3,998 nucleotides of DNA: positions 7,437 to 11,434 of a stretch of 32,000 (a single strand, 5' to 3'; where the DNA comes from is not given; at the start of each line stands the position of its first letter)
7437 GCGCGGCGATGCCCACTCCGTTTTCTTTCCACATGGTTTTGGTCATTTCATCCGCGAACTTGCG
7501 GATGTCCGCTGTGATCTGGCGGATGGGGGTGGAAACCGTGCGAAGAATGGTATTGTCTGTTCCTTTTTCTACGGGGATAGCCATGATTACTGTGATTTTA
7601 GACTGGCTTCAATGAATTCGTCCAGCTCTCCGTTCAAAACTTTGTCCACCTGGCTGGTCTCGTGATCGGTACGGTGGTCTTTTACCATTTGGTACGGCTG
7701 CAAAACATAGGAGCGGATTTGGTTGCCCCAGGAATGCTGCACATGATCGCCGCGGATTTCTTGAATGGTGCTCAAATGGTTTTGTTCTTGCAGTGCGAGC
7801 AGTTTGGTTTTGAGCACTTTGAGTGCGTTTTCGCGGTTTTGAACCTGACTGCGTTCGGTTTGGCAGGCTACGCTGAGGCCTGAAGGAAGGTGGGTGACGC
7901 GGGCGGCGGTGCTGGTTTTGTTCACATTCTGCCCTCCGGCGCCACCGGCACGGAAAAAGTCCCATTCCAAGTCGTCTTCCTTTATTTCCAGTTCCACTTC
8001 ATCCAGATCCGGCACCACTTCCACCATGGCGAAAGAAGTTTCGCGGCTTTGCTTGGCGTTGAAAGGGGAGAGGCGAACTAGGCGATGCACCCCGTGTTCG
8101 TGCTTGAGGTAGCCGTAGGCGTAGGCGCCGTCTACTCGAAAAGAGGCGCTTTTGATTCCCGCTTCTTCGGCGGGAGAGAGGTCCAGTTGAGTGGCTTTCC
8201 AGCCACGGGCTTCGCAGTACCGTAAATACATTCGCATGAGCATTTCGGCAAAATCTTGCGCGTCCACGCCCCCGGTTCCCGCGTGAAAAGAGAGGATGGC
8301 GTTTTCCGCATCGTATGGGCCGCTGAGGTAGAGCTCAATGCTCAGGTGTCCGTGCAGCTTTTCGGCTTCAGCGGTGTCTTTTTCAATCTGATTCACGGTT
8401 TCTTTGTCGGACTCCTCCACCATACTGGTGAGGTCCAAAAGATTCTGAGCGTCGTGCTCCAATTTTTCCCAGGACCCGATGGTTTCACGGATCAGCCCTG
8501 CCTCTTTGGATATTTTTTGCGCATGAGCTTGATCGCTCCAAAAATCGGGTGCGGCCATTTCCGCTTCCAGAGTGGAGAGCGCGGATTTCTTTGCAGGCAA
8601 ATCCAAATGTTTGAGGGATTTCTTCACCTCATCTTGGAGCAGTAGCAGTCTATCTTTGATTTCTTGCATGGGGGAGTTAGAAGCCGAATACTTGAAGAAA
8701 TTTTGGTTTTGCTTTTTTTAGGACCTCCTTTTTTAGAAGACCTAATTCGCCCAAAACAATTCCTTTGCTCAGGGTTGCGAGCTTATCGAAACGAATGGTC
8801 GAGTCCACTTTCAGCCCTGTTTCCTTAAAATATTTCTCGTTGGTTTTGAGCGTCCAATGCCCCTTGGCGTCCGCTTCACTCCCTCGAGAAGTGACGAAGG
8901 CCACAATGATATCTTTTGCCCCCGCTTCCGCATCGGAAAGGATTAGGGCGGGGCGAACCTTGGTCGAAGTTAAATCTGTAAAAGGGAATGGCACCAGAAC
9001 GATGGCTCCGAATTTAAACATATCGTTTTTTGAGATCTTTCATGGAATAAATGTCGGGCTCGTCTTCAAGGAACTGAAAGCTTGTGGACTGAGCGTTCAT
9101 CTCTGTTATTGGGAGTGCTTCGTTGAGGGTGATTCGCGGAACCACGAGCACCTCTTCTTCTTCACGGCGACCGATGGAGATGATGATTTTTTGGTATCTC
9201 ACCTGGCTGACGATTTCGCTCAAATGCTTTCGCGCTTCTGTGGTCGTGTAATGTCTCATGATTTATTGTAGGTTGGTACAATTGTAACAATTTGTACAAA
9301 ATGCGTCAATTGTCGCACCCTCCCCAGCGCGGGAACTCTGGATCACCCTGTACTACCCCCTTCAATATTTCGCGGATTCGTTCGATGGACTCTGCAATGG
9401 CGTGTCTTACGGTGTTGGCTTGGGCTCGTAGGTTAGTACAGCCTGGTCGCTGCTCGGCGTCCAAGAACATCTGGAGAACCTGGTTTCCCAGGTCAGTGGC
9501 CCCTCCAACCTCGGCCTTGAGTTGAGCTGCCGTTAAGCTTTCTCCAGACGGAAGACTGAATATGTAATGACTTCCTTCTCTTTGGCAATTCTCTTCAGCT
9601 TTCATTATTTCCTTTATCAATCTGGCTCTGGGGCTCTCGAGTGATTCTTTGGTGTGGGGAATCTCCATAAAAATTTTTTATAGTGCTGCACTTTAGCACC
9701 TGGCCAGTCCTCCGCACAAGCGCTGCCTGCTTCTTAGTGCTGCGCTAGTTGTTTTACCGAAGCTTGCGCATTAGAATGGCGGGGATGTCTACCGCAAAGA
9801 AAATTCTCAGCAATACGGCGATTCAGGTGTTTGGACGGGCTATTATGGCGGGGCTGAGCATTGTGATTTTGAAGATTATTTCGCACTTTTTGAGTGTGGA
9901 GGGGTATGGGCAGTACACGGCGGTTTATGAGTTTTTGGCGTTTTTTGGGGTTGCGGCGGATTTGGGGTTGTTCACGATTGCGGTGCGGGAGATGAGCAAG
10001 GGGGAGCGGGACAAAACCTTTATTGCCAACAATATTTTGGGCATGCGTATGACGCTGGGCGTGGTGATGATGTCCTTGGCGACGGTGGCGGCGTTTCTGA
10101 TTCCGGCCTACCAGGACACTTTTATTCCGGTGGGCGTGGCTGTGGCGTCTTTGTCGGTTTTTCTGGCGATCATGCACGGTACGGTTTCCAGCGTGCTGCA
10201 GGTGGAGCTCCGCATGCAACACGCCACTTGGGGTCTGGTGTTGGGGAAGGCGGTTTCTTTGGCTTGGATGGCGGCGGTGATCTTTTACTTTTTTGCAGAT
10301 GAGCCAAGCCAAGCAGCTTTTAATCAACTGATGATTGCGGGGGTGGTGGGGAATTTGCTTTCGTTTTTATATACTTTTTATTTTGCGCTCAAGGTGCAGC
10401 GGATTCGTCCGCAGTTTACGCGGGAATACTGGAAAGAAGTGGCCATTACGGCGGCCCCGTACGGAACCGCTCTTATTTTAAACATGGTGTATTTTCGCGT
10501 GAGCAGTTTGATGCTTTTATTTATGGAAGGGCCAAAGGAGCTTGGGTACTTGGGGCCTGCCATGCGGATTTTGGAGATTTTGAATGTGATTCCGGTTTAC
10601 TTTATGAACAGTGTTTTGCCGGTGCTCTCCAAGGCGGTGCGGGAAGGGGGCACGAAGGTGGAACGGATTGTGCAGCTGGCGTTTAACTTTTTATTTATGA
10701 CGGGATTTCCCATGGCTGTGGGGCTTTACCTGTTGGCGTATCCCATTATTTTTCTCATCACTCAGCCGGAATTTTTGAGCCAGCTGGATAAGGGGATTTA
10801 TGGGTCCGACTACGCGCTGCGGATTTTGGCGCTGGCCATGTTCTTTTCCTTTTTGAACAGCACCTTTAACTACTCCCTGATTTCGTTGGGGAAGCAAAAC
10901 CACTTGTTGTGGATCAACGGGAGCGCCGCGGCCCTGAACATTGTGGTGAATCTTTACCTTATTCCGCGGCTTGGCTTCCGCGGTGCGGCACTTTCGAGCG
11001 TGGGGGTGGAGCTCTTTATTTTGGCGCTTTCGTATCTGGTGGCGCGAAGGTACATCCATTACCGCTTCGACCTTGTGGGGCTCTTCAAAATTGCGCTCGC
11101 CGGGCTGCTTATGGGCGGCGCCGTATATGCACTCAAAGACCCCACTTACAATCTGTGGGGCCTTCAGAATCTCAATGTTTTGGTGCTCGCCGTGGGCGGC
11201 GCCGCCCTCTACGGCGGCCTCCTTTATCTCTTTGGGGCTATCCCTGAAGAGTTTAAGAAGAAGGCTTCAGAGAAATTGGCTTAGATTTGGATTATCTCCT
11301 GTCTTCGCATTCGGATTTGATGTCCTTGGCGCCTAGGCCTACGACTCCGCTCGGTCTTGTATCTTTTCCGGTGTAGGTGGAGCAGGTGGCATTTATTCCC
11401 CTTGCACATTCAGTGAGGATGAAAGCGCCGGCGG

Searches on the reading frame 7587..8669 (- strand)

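Call 64: search_protein_families(library=pfam, proteins=[window:7587-8669:-], max_evalue=0.0001)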
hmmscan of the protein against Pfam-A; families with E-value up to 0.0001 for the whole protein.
window:7587-8669:- (360 aa): 2 families
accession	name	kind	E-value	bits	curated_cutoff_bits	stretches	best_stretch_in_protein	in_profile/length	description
PF03462.23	PCRF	-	7.1e-55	186.3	24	1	29-216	3-194/194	PCRF domain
PF00472.26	RF-1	-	7.6e-39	132.7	35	1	223-333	1-116/116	RF-1 domain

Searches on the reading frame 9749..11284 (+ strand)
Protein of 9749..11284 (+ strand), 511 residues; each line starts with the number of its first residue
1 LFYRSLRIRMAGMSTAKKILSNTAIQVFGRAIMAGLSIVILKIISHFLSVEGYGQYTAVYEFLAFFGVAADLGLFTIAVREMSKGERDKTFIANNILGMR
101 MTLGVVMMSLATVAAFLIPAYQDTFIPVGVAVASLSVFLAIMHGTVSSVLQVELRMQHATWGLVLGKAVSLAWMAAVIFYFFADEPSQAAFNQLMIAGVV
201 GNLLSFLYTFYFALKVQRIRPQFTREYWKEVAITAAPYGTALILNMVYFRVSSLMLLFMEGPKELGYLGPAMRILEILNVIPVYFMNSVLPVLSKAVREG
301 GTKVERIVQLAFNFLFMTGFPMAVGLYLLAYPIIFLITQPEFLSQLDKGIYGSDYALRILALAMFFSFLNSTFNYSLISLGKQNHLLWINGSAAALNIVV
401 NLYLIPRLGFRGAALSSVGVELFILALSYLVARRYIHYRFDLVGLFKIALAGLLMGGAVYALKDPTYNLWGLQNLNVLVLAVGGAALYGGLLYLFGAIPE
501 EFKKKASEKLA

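Call 64: search_protein_families(library=pfam, proteins=[window:9749-11284:+], max_evalue=0.0001)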
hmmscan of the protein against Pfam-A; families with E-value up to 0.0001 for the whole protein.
window:9749-11284:+ (511 aa): 3 families
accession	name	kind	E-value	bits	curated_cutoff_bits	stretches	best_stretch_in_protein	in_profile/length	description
PF01943.22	Polysacc_synt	-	6.4e-17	62.3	28.2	1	20-296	2-273/274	Polysaccharide biosynthesis protein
PF01554.23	MatE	-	1.3e-08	35.1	24.9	1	239-401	3-159/161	MatE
PF13440.11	Polysacc_synt_3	-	1.6e-07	31.3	23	1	44-337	2-283/293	Polysaccharide biosynthesis protein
